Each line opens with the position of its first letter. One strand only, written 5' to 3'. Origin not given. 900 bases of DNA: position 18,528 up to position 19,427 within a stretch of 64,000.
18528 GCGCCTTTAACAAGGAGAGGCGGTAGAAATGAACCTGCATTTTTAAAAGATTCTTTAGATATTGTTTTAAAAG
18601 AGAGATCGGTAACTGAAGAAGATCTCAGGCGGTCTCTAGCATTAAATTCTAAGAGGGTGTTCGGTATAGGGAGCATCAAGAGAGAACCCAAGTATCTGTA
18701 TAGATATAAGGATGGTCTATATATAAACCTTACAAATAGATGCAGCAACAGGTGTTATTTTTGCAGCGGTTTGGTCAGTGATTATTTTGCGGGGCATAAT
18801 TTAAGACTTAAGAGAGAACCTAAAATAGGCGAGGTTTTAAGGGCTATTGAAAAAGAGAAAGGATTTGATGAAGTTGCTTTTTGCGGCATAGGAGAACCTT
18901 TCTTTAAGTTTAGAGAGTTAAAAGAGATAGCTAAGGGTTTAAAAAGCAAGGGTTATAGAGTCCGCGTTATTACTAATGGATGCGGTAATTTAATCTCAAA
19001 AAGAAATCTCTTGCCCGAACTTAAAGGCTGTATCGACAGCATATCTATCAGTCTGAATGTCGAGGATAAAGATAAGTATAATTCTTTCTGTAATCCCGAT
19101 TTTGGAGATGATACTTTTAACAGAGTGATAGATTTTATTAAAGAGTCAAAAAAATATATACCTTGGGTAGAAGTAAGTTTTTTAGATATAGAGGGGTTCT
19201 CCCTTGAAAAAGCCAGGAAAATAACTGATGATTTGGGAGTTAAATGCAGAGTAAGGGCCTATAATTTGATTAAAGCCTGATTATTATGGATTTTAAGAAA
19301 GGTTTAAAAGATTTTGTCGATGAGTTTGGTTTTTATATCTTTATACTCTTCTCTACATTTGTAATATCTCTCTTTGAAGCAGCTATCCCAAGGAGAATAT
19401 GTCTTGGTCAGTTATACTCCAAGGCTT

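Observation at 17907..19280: TatD hydrolase fused in-frame to a compact radical SAM domain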

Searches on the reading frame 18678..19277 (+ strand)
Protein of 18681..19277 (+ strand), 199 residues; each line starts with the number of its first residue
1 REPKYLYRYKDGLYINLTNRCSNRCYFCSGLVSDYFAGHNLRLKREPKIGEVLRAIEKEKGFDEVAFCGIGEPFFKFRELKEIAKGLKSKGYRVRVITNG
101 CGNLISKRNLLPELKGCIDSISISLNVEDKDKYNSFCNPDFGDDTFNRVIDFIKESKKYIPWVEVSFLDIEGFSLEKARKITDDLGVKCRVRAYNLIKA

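Call 10: find_homologous_proteins(query=window:18681-19277:+, max_evalue=0.00001)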
Query seq(199 aa) (199 aa): 117 proteins with E <= 0.00001 among 249 candidates.
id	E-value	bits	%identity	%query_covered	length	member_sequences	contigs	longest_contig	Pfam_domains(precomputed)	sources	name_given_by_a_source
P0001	5.3e-71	257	55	98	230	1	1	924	PF04055.28,PF13353.12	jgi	jgi:TatD DNase family protein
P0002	1.2e-55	206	51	94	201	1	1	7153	PF04055.28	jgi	jgi:TatD DNase family protein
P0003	1.5e-52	196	49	96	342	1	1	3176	PF01026.28,PF04055.28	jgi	jgi:TatD DNase family protein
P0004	2.3e-52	196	49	95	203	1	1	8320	PF04055.28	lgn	-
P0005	9.5e-51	190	47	96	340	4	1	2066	PF01026.28,PF04055.28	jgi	jgi:TatD DNase family protein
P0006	1.2e-50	190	46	97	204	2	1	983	PF04055.28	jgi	jgi:TatD DNase family protein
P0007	2.2e-50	189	48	95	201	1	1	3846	PF04055.28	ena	-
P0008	2.6e-50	189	45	96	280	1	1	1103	PF01026.28,PF04055.28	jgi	-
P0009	6.6e-50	188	47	96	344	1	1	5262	PF04055.28,PF01252.24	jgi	-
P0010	1.1e-49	187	44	96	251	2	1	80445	PF01026.28,PF04055.28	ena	-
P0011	1.6e-49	186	46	95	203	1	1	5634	PF04055.28,PF13353.12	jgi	-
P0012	1.4e-48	183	47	95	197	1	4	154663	PF04055.28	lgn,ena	-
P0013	2.3e-48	183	48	95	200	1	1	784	PF04055.28,PF13353.12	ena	-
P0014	3.3e-48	182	46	94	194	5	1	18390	PF04055.28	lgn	-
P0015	4.4e-48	182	48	94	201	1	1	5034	PF04055.28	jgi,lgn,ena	-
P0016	6.5e-48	181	47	94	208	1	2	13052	PF04055.28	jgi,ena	-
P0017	6.6e-48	181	47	95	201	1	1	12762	PF04055.28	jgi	jgi:TatD DNase family protein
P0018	6.7e-48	181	47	95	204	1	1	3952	PF04055.28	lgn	-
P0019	9.7e-48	181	48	94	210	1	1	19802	PF04055.28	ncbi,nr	ncbi:MAG: TatD family nuclease-associated radical SAM protein [Candidatus Saganbacteria bacterium]|n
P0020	1.1e-47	180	47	95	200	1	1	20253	PF04055.28,PF13353.12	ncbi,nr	ncbi:MAG: TatD family nuclease-associated radical SAM protein [Elusimicrobia bacterium]|nr:TatD fami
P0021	2.2e-47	179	46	95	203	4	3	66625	PF04055.28,PF13353.12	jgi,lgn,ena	-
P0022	2.9e-47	179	49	94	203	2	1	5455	PF04055.28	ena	-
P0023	4.2e-47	178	48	92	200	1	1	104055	PF04055.28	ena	-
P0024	1.4e-46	177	42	96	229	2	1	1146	PF04055.28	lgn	-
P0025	2.3e-46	176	46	95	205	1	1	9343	PF04055.28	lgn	-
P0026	2.9e-46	176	48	94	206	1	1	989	PF04055.28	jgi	jgi:TatD DNase family protein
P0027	5.8e-46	175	45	94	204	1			PF04055.28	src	-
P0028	7.1e-46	174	45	94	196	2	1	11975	PF04055.28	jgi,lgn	jgi:TatD family-associated radical SAM protein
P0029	7.5e-46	174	47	94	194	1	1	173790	PF04055.28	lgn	-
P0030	8.1e-46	174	46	94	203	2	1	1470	PF04055.28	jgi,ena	-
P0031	9.1e-46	174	45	95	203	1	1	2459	PF04055.28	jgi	jgi:TatD family-associated radical SAM protein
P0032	1.2e-45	174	45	95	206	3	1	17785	PF04055.28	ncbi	-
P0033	1.4e-45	173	46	94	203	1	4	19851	PF04055.28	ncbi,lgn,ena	-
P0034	1.5e-45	173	44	95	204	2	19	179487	PF04055.28,PF13353.12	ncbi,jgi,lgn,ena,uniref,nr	ncbi:radical SAM protein [candidate division WOR-1 bacterium RIFOXYD2_FULL_36_8]|uniref:Radical SAM 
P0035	1.7e-45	173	44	95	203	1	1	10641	PF04055.28,PF13353.12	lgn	-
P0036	2.1e-45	173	46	94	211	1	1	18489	PF04055.28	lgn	-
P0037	2.3e-45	173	45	94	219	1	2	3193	PF04055.28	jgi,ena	-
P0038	8.0e-45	171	43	91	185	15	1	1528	PF04055.28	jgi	jgi:TatD DNase family protein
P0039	8.4e-45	171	45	95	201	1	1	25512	PF04055.28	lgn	-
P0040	1.5e-44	170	44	94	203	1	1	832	PF04055.28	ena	-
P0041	2.0e-44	170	46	95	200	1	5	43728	PF04055.28,PF13353.12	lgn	-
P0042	2.6e-44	169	45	93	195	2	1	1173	PF04055.28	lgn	-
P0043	4.1e-44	169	45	95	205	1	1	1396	PF04055.28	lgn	-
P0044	4.7e-44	169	45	95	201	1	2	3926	PF04055.28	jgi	-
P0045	5.3e-44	168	45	94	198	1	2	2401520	PF04055.28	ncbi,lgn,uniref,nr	ncbi:TatD family nuclease-associated radical SAM protein [Carboxydothermus hydrogenoformans]|uniref:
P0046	9.4e-44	168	44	94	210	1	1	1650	PF04055.28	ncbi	-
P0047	1.2e-43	167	41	96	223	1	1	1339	PF04055.28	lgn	-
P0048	1.2e-43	167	47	95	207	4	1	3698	PF04055.28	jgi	-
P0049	1.5e-43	167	47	94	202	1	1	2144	PF04055.28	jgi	jgi:TatD family-associated radical SAM protein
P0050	1.6e-43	167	45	94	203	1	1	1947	PF04055.28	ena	-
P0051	2.8e-43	166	43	94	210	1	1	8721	PF04055.28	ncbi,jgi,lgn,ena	ncbi:MAG: TatD family nuclease-associated radical SAM protein [Candidatus Margulisiibacteriota bacte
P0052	2.8e-43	166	44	95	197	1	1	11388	PF04055.28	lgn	-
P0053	3.3e-43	166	44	95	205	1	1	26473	PF04055.28,PF13353.12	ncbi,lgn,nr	ncbi:MAG: radical SAM protein [Endomicrobiales bacterium]|nr:radical SAM protein [Endomicrobiales ba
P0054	3.7e-43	166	45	94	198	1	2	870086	PF04055.28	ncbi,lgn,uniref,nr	ncbi:TatD family nuclease-associated radical SAM protein [Carboxydothermus ferrireducens]|uniref:Tat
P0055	4.5e-43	165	43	95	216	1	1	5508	PF04055.28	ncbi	ncbi:MAG: TatD family nuclease-associated radical SAM protein [bacterium]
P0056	5.1e-43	165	45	94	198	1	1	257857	PF04055.28,PF13353.12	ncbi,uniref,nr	ncbi:radical SAM protein [Carboxydothermus islandicus]|uniref:Radical SAM protein n=1 Tax=Carboxydot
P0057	5.2e-43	165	45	94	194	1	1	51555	PF04055.28,PF13353.12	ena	-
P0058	6.0e-43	165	44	95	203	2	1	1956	PF04055.28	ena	-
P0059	1.9e-42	163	45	94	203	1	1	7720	PF04055.28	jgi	jgi:TatD family-associated radical SAM protein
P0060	4.9e-42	162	45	94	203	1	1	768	PF04055.28,PF13353.12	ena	-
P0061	6.3e-42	162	45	94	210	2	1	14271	PF04055.28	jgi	jgi:TatD DNase family protein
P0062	9.2e-42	161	45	94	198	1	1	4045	PF04055.28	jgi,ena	-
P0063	1.0e-41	161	42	95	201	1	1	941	PF04055.28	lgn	-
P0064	1.5e-41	160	42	94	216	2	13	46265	PF04055.28,PF13353.12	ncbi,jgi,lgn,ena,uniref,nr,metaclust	ncbi:radical SAM protein [candidate division WOR-1 bacterium RIFOXYB2_FULL_42_35]|uniref:Radical SAM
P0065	2.7e-41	160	41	95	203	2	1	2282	PF04055.28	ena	-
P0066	2.8e-41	159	41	94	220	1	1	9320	PF04055.28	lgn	-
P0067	2.9e-41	159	41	94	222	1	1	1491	PF04055.28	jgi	-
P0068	3.1e-41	159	41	94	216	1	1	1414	PF04055.28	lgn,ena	-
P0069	4.4e-41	159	44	94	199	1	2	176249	PF04055.28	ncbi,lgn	ncbi:MAG: TatD family nuclease-associated radical SAM protein [Betaproteobacteria bacterium]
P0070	1.3e-40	157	45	95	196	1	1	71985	PF04055.28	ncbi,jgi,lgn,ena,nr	ncbi:MAG: TatD family nuclease-associated radical SAM protein [Firmicutes bacterium]|nr:TatD family 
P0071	1.8e-40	157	44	94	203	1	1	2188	PF04055.28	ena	-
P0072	2.3e-40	157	42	94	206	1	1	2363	PF04055.28,PF13353.12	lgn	-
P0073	2.5e-40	156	40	95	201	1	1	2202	PF04055.28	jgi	jgi:TatD DNase family protein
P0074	5.2e-40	155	42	94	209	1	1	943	PF04055.28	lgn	-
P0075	6.3e-40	155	44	95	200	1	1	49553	PF04055.28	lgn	-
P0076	1.0e-39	154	41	94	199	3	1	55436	PF04055.28,PF13353.12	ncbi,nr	ncbi:MAG: TatD family nuclease-associated radical SAM protein [Endomicrobium sp.]|nr:TatD family nuc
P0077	1.4e-39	154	41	95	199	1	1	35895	PF04055.28,PF13353.12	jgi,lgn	jgi:TatD DNase family protein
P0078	4.7e-39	152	41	96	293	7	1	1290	PF01026.28,PF04055.28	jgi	jgi:TatD DNase family protein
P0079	8.0e-39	151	43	94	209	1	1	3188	PF04055.28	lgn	-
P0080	9.8e-39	151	44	94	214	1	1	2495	PF04055.28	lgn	-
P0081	1.5e-38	151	43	93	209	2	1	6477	PF04055.28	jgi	jgi:TatD DNase family protein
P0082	1.6e-38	150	44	96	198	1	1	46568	PF04055.28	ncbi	ncbi:MAG: TatD family nuclease-associated radical SAM protein [Christensenellales bacterium]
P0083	9.9e-38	148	42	94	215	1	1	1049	PF04055.28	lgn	-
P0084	5.0e-37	146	43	94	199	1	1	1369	PF04055.28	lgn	-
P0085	6.5e-37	145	42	95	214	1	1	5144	PF04055.28,PF13353.12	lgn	-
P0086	2.1e-36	144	42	89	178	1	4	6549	PF04055.28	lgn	-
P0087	2.4e-36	143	38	94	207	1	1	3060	PF04055.28,PF13353.12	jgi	jgi:TatD DNase family protein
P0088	2.6e-36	143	40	94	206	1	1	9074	PF04055.28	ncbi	-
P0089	4.9e-36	142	43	94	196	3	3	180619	PF04055.28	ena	-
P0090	5.7e-36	142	46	78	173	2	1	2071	PF04055.28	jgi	-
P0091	7.2e-36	142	41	95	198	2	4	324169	PF04055.28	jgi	jgi:TatD family-associated radical SAM protein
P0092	2.8e-35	140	42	96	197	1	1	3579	PF04055.28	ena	-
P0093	3.1e-35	140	45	73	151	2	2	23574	PF04055.28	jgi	-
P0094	1.6e-34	137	46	78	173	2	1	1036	PF04055.28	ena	-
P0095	6.0e-34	136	38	94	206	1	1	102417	PF04055.28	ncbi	-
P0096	2.2e-33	134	38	95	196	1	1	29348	PF04055.28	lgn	-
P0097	2.3e-33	134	46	78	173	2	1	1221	PF04055.28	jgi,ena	-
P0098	2.5e-33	133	43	79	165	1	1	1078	PF04055.28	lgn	-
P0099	3.1e-33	133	38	96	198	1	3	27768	PF04055.28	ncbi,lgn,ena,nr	ncbi:MAG: TatD family nuclease-associated radical SAM protein [Clostridia bacterium]|nr:TatD family 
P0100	3.5e-33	133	39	95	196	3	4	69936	PF04055.28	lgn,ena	-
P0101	2.1e-32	131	39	95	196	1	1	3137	PF04055.28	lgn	-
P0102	4.8e-32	129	39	93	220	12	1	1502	PF04055.28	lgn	-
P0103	1.1e-31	128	35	94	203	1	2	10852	PF04055.28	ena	-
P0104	3.8e-31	126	40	95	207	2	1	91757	PF04055.28,PF13353.12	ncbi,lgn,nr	ncbi:radical SAM protein [bacterium]|nr:radical SAM protein [bacterium]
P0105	5.5e-31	126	37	96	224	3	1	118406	PF04055.28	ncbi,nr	ncbi:MAG TPA: TatD family nuclease-associated radical SAM protein [Elusimicrobiota bacterium]|nr:Tat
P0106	1.1e-30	125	39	96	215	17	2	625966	PF04055.28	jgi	-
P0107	1.2e-30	125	40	97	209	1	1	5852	PF04055.28,PF13353.12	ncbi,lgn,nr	ncbi:MAG: TatD family nuclease-associated radical SAM protein [Candidatus Gastranaerophilales bacter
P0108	1.3e-30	125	38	97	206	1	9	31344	PF04055.28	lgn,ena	-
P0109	1.4e-30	125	37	94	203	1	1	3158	PF04055.28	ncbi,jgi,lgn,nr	ncbi:MAG: TatD family nuclease-associated radical SAM protein [Clostridiales bacterium]|jgi:TatD fam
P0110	1.9e-30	124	38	96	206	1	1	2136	PF04055.28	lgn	-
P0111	3.1e-30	123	38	95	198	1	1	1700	PF04055.28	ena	-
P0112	6.1e-29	119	44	71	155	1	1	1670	PF04055.28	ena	-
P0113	6.6e-29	119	37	95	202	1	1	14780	PF04055.28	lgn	-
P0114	1.7e-28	118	40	82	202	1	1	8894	PF04055.28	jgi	-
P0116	1.5e-19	89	32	93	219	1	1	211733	PF04055.28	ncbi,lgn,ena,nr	ncbi:MAG: TatD family nuclease-associated radical SAM protein [Selenomonadaceae bacterium]|nr:TatD f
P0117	1.5e-19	89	32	93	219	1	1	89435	PF04055.28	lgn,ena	-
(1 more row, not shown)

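Call 13: find_related_loci(query=A1, collection=genome_contigs, flank=4000)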
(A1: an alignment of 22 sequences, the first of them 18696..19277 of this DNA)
Query A1 (194 aa) in genome_contigs; peptide patterns used: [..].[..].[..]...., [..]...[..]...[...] (x = any residue, [..] = any of these).
600 stretches matched a pattern (row limit reached: there are more); 600 encode a relative of the query (tblastn E <= 1e-3); the best 80 are kept; 80 distinct loci.
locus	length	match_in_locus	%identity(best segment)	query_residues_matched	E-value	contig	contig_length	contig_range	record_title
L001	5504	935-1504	50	2-192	2e-62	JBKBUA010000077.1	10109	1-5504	MAG: Thermodesulfovibrionales bacterium isolate 21H_023.bin.63 NODE_77_length_10109_cov_14.061104, whole genome shotgun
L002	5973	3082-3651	45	2-192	2e-59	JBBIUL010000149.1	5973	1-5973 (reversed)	MAG: Nitrospira sp. isolate PBS170224_bin_52 NODE_9750_length_5973_cov_8.53883, whole genome shotgun sequence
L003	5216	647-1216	48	2-192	4e-59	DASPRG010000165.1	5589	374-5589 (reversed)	MAG TPA_asm: Thermodesulfovibrionales bacterium isolate SMAG_U12219 k141_435261, whole genome shotgun sequence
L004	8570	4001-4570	48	2-192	5e-59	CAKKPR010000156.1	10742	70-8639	Thermodesulfovibrionales bacterium isolate Hainich-H41-bin280-1 genome assembly, contig: H41-bin280_1_Hain_H41_02um_R3_5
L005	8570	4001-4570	49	2-192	6e-59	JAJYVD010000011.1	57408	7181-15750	MAG: Nitrospirae bacterium isolate FK1.bin72 NODE_471_length_57408_cov_17.723434, whole genome shotgun sequence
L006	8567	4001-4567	48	2-191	1e-58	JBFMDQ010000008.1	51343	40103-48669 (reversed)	MAG: Nitrospirota bacterium isolate MAG223 MAG223_8, whole genome shotgun sequence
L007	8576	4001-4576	47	2-190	4e-58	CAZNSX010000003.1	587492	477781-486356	MAG TPA_asm: uncultured bacterium isolate SRP323688_co1_195 genome assembly, contig: NODE_9_length_587492_cov_16.924521,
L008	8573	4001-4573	47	2-192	1e-57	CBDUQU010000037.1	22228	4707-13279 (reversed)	MAG TPA_asm: uncultured bacterium isolate SRR22302359_binner13_Refined_3 genome assembly, contig: ERZ25073601.333, whole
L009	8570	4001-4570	46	2-192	4e-57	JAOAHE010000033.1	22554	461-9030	MAG: Thermodesulfovibrionales bacterium isolate SKW50 NODE_33_length_22554_cov_5.867687, whole genome shotgun sequence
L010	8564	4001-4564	45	2-189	1e-56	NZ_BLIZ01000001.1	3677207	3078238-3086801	Geobacter sp. AOG1 scaffold1, whole genome shotgun sequence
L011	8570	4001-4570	46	2-192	9e-57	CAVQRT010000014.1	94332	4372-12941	MAG: Thermodesulfovibrionales bacterium isolate MFD09779.bin.2.135 genome assembly, contig: contig_38125, whole genome s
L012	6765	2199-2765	47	2-191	6e-56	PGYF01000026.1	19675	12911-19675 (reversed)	MAG: Nitrospira bacterium HGW-Nitrospira-1 bjp_ig2158_scaffold_2293, whole genome shotgun sequence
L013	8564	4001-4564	47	2-189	1e-55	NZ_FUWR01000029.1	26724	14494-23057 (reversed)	Trichlorobacter thiogenes strain ATCC BAA-34, whole genome shotgun sequence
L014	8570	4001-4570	43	2-192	4e-55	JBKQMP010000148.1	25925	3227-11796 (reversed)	MAG: Dissulfurispiraceae bacterium isolate LABRr1A1B1C__bin_2 LABRr1A1B1C_000000234087, whole genome shotgun sequence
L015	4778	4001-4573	49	2-192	4e-55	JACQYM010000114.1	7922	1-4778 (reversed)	MAG: Deltaproteobacteria bacterium isolate NC_groundwater_1541_Pr4_S-0.65um_57_8 SR1-18-Sp65_coassembly_scaffold_98170,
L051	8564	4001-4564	45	1-187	4e-50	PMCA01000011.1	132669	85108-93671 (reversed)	MAG: Elusimicrobia bacterium isolate fen_1175 73.20120700_E3M.237_contig_31572, whole genome shotgun sequence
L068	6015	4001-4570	44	1-189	8e-48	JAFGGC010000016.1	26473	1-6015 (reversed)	MAG: Endomicrobiales bacterium isolate Zod_Metabat.1366 k87_2971997, whole genome shotgun sequence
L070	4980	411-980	43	2-189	5e-48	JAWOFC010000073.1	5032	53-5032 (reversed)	MAG: Halanaerobacter sp. isolate BLK6-1.bin.160 k191_1222650, whole genome shotgun sequence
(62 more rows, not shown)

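Call 19: search_solved_structures(query=A1, max_evalue=0.01, show_alignments=2)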
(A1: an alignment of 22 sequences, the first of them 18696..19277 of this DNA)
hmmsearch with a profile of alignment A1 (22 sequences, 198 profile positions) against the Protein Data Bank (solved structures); distinct sequences matched with E-value up to 0.01: 18.
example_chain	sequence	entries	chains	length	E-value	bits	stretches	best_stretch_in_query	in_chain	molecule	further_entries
4pl1_B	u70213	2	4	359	1.2e-05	28.1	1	20-184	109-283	Dual-specificity RNA methyltransferase RlmN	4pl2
1tv7_A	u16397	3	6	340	1.4e-05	27.9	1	12-174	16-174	Molybdenum cofactor biosynthesis protein A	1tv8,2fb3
2fb2_A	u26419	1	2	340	1.5e-05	27.8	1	12-174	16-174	Molybdenum cofactor biosynthesis protein A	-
3rf9_A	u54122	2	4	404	1.6e-05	27.8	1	20-184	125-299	Ribosomal RNA large subunit methyltransferase N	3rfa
5hr6_A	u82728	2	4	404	1.6e-05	27.7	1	20-184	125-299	RlmN methylase | Dual-specificity RNA methyltransferase RlmN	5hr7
5wgg_A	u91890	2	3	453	6.4e-05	25.8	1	10-127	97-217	Radical SAM domain protein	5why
8ai6_A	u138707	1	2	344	0.00011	25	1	8-116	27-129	Putative peptide biosynthesis protein YydG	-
3c8f_A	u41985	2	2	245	0.00011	25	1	18-172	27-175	Pyruvate formate-lyase 1-activating enzyme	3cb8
8ai1_A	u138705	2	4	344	0.00011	25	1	8-116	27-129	Putative peptide biosynthesis protein YydG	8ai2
8ai3_A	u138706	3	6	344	0.00011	25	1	8-116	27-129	Putative peptide biosynthesis protein YydG | Radical SAM core domain-containing protein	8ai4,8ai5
8fo0_A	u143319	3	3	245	0.0011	21.7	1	18-162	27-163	Pyruvate formate-lyase 1-activating enzyme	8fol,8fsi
6y1x_A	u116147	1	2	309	0.0015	21.3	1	14-184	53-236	Radical SAM domain protein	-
9gm3_A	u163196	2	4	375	0.0024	20.7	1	14-149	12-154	ChlB radical SAM domain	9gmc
7tol_A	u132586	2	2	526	0.0029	20.4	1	14-100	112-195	glycerol dibiphytanyl glycerol tetraether - macrocyclic archaeol synthase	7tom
7bi7_A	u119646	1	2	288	0.0049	19.6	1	12-184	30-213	FeMo cofactor biosynthesis protein NifB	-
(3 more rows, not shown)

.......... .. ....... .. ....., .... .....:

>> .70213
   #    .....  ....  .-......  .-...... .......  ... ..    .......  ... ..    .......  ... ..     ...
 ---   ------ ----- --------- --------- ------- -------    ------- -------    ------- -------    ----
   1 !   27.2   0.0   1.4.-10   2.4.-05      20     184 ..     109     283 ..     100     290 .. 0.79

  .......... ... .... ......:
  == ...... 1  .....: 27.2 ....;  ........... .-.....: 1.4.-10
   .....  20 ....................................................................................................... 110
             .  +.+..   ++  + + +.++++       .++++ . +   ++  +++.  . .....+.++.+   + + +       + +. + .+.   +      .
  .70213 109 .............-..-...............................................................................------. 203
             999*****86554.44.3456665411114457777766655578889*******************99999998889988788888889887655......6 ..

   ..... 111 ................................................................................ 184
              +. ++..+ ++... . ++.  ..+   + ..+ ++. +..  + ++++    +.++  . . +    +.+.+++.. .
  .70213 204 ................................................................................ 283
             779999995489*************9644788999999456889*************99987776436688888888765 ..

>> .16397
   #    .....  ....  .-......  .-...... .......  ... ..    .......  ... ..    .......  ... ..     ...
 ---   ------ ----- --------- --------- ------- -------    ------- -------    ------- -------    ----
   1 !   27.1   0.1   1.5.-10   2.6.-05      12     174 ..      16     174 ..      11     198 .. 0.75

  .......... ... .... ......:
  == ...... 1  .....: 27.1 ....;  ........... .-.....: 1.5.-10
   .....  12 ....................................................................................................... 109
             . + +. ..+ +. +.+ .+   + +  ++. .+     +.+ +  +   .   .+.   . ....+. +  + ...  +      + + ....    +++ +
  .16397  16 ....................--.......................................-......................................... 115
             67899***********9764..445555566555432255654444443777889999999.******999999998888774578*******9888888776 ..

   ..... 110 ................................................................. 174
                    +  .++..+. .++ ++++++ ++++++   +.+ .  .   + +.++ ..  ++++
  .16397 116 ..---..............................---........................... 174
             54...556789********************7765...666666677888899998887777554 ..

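Call 27: find_encoding_contigs(protein=P0045, flank=5000, max_places=2)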
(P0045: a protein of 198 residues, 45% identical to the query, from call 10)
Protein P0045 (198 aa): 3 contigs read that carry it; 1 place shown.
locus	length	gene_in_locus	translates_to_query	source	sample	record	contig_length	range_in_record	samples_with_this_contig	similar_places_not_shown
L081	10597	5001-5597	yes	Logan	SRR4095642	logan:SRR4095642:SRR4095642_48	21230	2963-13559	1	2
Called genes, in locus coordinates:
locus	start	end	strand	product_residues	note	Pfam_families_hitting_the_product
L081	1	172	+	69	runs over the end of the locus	PF02662:FlpD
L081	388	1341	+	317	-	PF13187:Fer4_9 (faint), PF13534:Fer4_17 (faint), PF00037:Fer4 (faint), PF13183:Fer4_8 (weak)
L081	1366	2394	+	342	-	PF13534:Fer4_17 (faint), PF12838:Fer4_7 (faint), PF13187:Fer4_9 (faint), PF00037:Fer4 (faint), PF12797:Fer4_2 (faint), PF13183:Fer4_8 (weak), PF13237:Fer4_10 (faint), PF17179:Fer4_22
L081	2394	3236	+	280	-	PF00175:NAD_binding_1, PF10418:DHODB_Fe-S_bind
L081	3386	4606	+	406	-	PF00989:PAS, PF13188:PAS_8 (weak), PF08448:PAS_4 (faint), PF13426:PAS_9 (faint), PF00512:HisKA, PF02518:HATPase_c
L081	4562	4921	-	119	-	PF12670:DUF3792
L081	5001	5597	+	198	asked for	PF04055:Radical_SAM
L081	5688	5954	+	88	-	PF02583:Trns_repr_metal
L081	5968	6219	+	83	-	PF00403:HMA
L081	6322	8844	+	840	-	PF00403:HMA, PF00122:E1-E2_ATPase, PF00702:Hydrolase, PF08282:Hydrolase_3 (faint)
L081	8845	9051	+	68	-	-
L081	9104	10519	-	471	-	PF13860:FlgD_ig (weak)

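Call 28: find_encoding_contigs(protein=P0116, flank=5000, max_places=2)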
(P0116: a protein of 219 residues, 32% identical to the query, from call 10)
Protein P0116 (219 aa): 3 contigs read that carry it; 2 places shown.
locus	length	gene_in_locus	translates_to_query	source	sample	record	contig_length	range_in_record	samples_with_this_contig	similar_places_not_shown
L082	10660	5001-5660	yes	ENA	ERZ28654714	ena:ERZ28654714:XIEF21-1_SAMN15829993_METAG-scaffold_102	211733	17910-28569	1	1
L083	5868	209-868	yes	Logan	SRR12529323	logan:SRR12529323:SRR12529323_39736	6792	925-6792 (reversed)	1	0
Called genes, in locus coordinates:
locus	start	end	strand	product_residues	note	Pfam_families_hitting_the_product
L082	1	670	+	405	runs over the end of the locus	PF11283:DUF3084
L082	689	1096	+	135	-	PF03652:RuvX (faint)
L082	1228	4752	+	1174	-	PF01855:POR_N, PF17147:PFOR_II, PF01558:POR, PF10371:EKR, PF00037:Fer4 (weak), PF12837:Fer4_6 (weak), PF12838:Fer4_7, PF02775:TPP_enzyme_C, +2 more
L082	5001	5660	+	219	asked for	PF04055:Radical_SAM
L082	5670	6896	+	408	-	PF21129:TibC_1st, PF01075:Glyco_transf_9 (weak)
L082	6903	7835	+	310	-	-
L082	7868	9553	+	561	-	PF13552:DUF4127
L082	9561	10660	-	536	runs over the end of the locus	PF06418:CTP_synth_N, PF00117:GATase, PF07722:Peptidase_C26 (weak)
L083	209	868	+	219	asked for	PF04055:Radical_SAM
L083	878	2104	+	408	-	PF21129:TibC_1st, PF01075:Glyco_transf_9 (weak)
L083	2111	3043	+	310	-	-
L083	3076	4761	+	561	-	PF13552:DUF4127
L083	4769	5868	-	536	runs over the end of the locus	PF06418:CTP_synth_N, PF00117:GATase, PF07722:Peptidase_C26 (weak)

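Call 29: find_encoding_contigs(protein=P0034, flank=5000, max_places=2)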
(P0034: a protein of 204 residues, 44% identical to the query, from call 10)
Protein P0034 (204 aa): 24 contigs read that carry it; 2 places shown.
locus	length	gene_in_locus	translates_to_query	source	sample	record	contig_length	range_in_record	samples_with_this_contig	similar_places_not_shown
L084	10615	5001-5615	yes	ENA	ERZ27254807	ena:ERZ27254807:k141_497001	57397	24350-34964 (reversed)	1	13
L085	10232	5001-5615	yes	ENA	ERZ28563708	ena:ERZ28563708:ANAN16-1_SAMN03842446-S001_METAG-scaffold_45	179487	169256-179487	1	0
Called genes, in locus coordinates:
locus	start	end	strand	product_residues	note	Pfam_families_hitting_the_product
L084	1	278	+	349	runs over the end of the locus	PF00814:TsaD, PF22521:HypF_C_2, PF02543:Carbam_trans_N (weak)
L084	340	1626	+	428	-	PF25323:6TM_PilS, PF00512:HisKA, PF02518:HATPase_c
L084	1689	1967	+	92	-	PF02686:GatC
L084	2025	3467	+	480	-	PF01425:Amidase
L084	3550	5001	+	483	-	PF02934:GatB_N, PF02637:GatB_Yqey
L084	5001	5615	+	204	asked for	PF13353:Fer4_12 (weak), PF04055:Radical_SAM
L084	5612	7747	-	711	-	PF01513:NAD_kinase (weak)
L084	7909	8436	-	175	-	PF10646:Germane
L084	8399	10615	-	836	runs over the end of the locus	PF00521:DNA_topoisoIV, PF03989:DNA_gyraseA_C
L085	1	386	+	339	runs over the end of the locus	PF00814:TsaD, PF02543:Carbam_trans_N (weak), PF22521:HypF_C_2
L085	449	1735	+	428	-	PF25323:6TM_PilS, PF00512:HisKA, PF02518:HATPase_c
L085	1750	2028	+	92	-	PF02686:GatC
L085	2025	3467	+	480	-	PF01425:Amidase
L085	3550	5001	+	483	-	PF02934:GatB_N, PF02637:GatB_Yqey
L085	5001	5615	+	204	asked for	PF13353:Fer4_12 (weak), PF04055:Radical_SAM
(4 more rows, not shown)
